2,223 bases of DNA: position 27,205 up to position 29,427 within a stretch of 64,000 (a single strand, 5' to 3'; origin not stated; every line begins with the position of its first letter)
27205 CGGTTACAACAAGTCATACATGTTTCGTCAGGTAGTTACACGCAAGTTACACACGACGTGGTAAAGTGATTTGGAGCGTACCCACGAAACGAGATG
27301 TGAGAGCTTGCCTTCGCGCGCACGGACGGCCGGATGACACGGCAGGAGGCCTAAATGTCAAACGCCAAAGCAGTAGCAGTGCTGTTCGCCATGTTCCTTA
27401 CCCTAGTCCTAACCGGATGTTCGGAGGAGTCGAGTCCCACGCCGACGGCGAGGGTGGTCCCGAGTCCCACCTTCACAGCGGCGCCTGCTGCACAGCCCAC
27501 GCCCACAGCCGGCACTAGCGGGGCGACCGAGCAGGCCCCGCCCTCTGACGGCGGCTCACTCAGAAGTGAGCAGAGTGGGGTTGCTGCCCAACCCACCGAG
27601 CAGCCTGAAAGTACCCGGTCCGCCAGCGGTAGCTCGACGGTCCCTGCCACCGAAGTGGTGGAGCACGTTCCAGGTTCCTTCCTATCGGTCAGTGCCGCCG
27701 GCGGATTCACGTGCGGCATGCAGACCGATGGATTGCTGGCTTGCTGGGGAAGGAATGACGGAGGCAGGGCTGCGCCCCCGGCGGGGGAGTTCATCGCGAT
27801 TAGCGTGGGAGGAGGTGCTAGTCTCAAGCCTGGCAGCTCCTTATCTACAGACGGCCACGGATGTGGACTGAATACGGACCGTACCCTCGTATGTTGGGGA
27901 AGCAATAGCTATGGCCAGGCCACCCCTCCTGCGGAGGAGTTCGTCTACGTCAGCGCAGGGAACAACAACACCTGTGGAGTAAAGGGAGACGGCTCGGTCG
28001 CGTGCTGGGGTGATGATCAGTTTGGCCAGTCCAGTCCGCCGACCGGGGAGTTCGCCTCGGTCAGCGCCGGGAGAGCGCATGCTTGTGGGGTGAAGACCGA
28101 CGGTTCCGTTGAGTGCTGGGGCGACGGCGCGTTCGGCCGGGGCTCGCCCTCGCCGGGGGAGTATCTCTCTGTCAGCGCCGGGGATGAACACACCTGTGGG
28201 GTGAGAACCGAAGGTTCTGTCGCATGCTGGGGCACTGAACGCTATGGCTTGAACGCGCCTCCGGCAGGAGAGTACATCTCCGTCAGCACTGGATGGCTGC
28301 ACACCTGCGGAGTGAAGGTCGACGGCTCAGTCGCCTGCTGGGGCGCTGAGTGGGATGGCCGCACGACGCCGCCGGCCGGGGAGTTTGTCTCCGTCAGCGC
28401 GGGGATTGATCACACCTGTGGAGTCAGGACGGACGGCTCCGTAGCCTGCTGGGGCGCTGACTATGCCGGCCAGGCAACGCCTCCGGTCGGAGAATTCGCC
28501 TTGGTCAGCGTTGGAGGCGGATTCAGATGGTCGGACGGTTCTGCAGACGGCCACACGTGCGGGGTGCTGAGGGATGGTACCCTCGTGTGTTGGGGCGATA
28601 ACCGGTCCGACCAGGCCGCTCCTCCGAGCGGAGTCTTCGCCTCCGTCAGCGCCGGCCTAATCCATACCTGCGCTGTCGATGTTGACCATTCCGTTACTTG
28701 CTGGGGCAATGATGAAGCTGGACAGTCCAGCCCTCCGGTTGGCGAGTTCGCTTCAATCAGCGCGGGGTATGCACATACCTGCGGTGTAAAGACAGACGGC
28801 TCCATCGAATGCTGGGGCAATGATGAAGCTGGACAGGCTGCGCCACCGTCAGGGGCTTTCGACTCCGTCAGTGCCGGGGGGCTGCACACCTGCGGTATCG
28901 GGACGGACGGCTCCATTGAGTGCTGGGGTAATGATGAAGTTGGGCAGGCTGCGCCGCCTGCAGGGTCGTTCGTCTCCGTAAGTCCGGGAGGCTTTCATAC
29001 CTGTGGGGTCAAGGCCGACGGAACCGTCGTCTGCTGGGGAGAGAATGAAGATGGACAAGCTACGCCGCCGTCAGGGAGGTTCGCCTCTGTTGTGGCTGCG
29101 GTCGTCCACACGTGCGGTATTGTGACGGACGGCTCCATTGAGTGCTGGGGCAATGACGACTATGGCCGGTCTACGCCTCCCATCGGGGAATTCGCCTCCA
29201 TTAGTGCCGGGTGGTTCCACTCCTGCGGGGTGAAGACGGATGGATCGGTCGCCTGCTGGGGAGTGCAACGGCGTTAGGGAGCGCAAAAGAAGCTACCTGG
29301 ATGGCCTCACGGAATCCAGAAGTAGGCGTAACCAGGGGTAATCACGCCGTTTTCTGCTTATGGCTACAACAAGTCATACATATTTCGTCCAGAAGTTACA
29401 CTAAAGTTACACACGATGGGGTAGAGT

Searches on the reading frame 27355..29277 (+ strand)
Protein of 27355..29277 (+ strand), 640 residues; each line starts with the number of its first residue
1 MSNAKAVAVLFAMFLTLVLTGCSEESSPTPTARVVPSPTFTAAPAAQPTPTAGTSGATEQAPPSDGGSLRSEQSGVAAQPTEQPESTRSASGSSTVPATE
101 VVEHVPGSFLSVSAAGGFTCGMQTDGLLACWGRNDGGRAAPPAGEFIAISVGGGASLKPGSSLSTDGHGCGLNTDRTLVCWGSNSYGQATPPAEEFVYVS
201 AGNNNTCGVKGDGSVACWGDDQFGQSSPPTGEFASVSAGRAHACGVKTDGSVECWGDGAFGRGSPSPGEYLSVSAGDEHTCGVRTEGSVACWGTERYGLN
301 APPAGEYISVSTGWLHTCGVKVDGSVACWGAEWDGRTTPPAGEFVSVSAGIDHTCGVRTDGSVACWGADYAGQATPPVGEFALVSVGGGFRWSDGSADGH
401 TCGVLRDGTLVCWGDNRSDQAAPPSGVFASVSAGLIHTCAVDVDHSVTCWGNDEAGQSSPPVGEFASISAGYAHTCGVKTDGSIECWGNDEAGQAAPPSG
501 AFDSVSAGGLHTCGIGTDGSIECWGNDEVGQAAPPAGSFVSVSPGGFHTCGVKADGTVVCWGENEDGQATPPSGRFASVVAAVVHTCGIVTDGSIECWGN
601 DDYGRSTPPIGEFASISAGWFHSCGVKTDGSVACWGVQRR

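Call 64: search_protein_families(library=pfam, proteins=[window:27355-29277:+], max_evalue=0.001)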
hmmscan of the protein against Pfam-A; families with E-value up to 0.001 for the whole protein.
window:27355-29277:+ (640 aa): 3 families
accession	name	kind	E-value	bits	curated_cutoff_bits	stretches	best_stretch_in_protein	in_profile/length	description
PF13540.12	RCC1_2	-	1.2e-87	286.2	22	12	540-568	2-30/30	Regulator of chromosome condensation (RCC1) repeat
PF25390.1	WD40_RLD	-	4.7e-43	148.3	150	5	399-638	41-325/363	RCC1-like domain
PF11518.13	DUF3221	-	0.00083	20.1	26.4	0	194-236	36-78/82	Protein of unknown function (DUF3221)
